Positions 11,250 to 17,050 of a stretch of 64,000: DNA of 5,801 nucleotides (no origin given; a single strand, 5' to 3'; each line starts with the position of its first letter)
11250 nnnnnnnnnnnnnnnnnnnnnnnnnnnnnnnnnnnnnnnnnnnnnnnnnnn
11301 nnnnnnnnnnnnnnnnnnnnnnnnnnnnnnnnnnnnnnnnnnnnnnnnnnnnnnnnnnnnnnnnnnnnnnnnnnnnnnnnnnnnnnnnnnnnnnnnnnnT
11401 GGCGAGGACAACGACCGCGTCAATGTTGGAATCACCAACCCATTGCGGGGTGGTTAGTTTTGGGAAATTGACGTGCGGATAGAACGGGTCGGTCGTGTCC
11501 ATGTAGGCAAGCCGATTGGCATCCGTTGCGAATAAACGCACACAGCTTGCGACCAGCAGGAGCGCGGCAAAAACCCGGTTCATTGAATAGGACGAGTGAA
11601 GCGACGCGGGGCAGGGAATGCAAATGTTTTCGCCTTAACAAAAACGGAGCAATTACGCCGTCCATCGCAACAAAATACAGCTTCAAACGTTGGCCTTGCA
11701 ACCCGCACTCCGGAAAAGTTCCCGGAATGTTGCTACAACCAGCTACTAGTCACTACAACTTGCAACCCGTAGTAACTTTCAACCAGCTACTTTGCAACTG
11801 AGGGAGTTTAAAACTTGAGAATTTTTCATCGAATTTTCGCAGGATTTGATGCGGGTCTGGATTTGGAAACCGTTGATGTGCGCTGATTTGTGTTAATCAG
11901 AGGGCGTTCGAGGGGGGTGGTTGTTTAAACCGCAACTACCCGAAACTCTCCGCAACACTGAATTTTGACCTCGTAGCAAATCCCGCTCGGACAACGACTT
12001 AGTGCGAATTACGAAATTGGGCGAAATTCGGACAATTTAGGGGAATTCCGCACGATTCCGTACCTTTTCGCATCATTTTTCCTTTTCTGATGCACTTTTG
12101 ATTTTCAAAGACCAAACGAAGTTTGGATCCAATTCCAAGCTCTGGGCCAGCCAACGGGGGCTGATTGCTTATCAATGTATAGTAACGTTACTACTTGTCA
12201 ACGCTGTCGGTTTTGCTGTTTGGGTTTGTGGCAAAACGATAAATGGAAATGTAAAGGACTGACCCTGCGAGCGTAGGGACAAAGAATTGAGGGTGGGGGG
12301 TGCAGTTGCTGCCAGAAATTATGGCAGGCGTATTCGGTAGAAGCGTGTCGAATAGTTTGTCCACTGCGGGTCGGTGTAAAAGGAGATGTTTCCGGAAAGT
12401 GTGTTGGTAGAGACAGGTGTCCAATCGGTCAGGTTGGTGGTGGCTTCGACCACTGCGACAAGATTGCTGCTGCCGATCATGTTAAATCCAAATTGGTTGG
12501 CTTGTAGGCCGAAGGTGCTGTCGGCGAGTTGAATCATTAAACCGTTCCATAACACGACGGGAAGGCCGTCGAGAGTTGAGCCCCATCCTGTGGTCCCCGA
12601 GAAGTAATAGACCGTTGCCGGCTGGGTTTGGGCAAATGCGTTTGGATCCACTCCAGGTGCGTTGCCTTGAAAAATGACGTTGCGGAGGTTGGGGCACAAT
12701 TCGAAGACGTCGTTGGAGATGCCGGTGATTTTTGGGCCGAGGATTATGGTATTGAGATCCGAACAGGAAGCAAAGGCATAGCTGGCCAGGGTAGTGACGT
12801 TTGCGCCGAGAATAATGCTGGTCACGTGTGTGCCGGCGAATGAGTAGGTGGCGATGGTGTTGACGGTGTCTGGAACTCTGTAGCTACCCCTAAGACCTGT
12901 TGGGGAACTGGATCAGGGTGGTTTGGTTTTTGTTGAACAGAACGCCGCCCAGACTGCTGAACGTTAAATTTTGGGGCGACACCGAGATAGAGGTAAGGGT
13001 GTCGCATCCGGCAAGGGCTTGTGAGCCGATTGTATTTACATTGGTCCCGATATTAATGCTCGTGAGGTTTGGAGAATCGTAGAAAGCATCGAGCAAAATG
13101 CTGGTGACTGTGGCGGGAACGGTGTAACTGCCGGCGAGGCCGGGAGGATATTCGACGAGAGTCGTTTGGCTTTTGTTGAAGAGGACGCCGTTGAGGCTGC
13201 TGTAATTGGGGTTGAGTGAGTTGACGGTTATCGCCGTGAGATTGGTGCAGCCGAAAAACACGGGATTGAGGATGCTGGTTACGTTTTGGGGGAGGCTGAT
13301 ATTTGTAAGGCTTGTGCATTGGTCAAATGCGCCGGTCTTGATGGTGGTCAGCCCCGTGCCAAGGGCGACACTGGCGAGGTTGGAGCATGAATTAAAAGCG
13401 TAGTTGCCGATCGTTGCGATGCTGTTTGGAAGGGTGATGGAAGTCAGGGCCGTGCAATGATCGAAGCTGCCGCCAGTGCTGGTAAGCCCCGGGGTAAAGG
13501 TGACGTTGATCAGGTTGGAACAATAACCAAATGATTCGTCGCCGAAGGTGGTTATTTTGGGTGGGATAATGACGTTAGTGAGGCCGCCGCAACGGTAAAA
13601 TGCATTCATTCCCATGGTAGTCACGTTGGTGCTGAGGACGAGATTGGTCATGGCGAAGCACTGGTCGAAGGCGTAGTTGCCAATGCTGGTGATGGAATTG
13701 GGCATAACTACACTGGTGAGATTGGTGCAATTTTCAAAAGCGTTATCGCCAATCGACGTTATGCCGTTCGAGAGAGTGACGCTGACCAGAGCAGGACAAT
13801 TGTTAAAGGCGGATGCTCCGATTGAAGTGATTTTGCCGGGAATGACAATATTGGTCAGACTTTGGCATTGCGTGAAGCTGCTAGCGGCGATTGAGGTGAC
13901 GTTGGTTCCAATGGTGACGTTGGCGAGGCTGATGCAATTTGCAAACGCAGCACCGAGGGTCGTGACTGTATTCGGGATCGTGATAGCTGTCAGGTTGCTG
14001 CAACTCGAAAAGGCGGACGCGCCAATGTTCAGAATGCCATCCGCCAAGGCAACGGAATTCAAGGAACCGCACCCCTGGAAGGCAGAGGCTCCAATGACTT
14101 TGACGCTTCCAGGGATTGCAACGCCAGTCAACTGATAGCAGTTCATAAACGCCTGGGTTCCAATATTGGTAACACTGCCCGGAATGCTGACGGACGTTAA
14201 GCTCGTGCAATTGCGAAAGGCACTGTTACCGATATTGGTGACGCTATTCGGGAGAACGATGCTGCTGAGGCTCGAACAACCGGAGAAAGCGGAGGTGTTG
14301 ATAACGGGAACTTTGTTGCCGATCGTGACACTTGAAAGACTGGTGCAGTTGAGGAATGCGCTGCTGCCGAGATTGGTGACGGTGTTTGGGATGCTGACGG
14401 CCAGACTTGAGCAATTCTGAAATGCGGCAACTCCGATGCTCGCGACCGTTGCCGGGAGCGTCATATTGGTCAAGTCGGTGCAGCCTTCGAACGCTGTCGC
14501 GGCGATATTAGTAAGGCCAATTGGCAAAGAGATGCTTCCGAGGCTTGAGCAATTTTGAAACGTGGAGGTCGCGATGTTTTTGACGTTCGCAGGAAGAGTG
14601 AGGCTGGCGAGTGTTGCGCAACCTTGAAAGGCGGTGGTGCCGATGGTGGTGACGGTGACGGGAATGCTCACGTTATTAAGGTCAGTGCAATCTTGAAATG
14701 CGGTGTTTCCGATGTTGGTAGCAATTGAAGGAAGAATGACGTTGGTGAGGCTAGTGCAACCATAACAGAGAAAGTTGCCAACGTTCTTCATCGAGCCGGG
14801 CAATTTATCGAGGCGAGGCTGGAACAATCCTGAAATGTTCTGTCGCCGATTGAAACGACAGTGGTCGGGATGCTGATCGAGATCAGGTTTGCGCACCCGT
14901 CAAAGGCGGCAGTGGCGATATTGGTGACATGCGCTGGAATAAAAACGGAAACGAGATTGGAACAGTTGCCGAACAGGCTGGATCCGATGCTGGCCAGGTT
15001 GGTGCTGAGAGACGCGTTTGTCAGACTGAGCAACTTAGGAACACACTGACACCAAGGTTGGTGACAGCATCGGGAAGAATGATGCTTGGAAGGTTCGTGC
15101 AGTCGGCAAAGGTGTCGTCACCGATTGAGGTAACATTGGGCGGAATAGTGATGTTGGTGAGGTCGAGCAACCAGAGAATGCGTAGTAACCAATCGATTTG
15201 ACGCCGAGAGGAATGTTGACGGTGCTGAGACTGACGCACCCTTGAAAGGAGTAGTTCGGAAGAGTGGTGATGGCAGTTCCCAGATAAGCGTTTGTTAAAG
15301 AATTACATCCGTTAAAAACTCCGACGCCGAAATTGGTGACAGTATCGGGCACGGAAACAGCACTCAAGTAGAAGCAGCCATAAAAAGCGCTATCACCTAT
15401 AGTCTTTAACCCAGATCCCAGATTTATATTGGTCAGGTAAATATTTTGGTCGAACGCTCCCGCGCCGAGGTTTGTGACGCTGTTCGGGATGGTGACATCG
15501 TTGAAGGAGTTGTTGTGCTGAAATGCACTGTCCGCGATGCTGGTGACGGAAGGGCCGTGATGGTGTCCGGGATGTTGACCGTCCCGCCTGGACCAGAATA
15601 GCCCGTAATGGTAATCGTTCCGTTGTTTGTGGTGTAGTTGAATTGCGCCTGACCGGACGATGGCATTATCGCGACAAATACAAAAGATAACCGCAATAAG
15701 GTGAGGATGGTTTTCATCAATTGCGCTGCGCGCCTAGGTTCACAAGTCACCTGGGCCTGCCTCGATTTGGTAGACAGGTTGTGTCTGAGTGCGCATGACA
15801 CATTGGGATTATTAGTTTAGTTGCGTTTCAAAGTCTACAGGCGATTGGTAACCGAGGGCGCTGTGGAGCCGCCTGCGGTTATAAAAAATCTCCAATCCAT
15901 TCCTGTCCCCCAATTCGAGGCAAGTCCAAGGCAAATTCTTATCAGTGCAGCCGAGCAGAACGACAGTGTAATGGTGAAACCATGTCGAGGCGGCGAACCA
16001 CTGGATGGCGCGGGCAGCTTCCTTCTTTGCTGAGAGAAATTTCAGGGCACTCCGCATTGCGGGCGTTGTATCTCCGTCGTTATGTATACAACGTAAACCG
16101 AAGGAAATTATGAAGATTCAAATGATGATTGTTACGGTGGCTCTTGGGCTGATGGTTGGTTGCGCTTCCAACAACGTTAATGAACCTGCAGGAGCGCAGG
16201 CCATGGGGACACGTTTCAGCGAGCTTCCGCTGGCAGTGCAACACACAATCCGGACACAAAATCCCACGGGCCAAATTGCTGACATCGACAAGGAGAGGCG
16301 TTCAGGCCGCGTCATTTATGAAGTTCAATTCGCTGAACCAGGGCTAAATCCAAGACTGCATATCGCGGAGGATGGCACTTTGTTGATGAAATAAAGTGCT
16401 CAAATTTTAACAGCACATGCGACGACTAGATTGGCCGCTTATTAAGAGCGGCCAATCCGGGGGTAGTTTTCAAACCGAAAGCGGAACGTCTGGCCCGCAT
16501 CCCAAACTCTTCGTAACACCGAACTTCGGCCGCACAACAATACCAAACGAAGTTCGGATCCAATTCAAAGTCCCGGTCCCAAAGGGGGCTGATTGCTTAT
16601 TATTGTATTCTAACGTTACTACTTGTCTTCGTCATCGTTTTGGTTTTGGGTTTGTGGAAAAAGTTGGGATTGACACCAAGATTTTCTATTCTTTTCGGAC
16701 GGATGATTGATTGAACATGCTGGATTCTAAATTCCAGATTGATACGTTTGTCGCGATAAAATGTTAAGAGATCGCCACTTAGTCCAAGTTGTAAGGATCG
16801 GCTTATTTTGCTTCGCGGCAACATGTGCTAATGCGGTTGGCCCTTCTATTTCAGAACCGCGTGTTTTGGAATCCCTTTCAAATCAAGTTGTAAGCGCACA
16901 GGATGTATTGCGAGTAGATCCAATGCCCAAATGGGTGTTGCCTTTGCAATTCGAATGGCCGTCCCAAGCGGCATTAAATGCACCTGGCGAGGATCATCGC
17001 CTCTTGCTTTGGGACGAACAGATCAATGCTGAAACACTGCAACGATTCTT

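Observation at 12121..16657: About 130-bp direct repeat pair brackets a 4.4-kb block holding the degraded BspA-LRR gene, an IS3 transposase relic and a small lipoprotein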

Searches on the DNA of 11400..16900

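Call 77: search_rna_families(source=window, start=11400, end=16900, threshold=evalue, max_evalue=1)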
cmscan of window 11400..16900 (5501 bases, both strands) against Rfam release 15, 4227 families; matches with E-value up to 1: 1.
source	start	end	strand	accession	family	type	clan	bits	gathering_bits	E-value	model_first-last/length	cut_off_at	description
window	14832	14926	+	RF01761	wcaG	Cis-reg;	-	21.7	42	0.87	1-98/98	no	wcaG RNA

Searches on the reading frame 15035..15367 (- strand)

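Call 14: search_protein_families(library=pfam, proteins=[window:15035-15367:-], max_evalue=0.01)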
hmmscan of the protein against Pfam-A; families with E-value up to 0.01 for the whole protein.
window:15035-15367:- (110 aa): 1 family
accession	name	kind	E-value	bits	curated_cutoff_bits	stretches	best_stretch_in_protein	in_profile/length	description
PF13306.12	LRR_5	-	1.5e-14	54.5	27.7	1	4-68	16-79/127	BspA type Leucine rich repeat region (6 copies)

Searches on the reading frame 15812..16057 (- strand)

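Call 14: search_protein_families(library=pfam, proteins=[window:15812-16057:-], max_evalue=0.01)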
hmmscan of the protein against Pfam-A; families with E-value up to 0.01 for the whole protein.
window:15812-16057:- (81 aa): 1 family
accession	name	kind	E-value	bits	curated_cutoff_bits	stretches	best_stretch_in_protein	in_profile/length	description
PF13333.12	rve_2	-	0.0057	17.2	22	0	58-79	33-54/56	Integrase core domain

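Call 60: search_protein_families(library=ncbifam, proteins=[window:15812-16057:-], max_evalue=0.1)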
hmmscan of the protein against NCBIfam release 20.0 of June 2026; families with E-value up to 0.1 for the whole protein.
window:15812-16057:- (81 aa): 1 family
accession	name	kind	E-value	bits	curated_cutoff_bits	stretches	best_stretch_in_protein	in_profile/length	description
NF033516.0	transpos_IS3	equivalog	0.00045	19.6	160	1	58-77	350-369/369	IS3 family transposase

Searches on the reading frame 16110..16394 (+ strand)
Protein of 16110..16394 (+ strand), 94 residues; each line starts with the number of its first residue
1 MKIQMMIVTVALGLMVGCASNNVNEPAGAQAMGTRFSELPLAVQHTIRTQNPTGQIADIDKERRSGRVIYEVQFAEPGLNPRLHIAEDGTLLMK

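Call 14: search_protein_families(library=pfam, proteins=[window:16110-16394:+], max_evalue=0.01)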
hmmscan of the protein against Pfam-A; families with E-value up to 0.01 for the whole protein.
window:16110-16394:+ (94 aa): 0 families

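Call 16: find_encoding_contigs(protein=window:16110-16394:+, flank=10000, max_places=10)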
Protein window:16110-16394:+ (94 aa): no gene with exactly this product is on record in the collection.

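Call 53: find_homologous_proteins(query=window:16110-16391:+, max_evalue=0.00001)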
Query window:16110-16391:+ (94 aa): 10 proteins with E <= 0.00001 among 10 candidates.
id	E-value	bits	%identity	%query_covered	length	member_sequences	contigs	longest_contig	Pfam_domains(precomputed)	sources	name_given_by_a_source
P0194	4.2e-51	189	95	100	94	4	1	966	-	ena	-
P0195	9.8e-47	175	87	98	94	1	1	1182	-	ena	-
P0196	1.0e-44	168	56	83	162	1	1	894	PF11396.15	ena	-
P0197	2.1e-44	167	83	100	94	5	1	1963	-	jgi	jgi:hypothetical protein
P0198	3.9e-43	163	88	91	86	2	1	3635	-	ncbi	ncbi:MAG: hypothetical protein ACXWIU_07090, partial [Limisphaerales bacterium]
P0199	2.3e-39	151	49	98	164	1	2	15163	PF11396.15,PF03413.26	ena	-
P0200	2.7e-37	145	81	88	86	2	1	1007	-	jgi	-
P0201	1.5e-28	117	61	98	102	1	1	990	-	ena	-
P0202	5.6e-14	70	42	98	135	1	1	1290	-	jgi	-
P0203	2.1e-12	65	44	86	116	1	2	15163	-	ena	-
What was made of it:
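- Checked: Its more distant homologues carry PF11396, PepSY-like (call 53).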

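Call 54: find_encoding_contigs(protein=P0198, flank=10000, max_places=4)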
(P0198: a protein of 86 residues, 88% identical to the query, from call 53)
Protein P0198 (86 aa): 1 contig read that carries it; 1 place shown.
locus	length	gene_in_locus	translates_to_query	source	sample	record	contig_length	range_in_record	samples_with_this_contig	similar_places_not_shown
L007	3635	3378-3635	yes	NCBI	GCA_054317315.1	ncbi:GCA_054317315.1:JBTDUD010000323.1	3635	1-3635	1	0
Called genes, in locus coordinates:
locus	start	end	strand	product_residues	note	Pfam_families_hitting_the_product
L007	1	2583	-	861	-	PF01522:Polysacc_deac_1 (weak), PF01839:FG-GAP (faint), PF13517:FG-GAP_3 (faint), PF23500:DUF7133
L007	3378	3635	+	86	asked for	?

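Call 55: find_encoding_contigs(protein=P0197, flank=10000, max_places=6)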
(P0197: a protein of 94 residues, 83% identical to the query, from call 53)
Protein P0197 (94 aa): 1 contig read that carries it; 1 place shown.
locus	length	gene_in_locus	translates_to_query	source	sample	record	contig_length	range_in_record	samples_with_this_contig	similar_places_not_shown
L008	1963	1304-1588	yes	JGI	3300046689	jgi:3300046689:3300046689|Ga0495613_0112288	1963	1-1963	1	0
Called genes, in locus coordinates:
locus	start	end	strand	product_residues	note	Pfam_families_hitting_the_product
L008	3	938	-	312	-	?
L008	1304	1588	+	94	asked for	-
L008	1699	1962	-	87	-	?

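Call 56: find_encoding_contigs(protein=P0194, flank=10000, max_places=6)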
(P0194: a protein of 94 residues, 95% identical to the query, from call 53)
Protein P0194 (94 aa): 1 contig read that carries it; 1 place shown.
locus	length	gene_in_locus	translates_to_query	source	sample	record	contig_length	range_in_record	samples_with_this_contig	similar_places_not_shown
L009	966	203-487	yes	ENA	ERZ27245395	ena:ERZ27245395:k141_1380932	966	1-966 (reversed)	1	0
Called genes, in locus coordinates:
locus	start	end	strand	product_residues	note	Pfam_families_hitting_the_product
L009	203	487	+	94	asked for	-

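Call 57: find_encoding_contigs(protein=P0195, flank=10000, max_places=4)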
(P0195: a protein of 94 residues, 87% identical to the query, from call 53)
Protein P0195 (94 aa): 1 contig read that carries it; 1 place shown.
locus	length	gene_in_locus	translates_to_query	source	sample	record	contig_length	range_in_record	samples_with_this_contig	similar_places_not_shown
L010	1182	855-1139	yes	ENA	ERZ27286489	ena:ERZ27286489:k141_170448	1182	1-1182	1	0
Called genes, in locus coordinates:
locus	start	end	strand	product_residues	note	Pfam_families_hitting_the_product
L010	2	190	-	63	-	?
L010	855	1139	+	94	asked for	-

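Call 60: search_protein_families(library=ncbifam, proteins=[window:16110-16394:+], max_evalue=0.1)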
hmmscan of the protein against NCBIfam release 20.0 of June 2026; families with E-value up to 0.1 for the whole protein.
window:16110-16394:+ (94 aa): 1 family
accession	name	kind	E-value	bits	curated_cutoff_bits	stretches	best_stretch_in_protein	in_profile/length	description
NF010210.0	PRK13676.1-2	equivalog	0.07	13.3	223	1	19-74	28-79/117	YlbF/YmcA family competence regulator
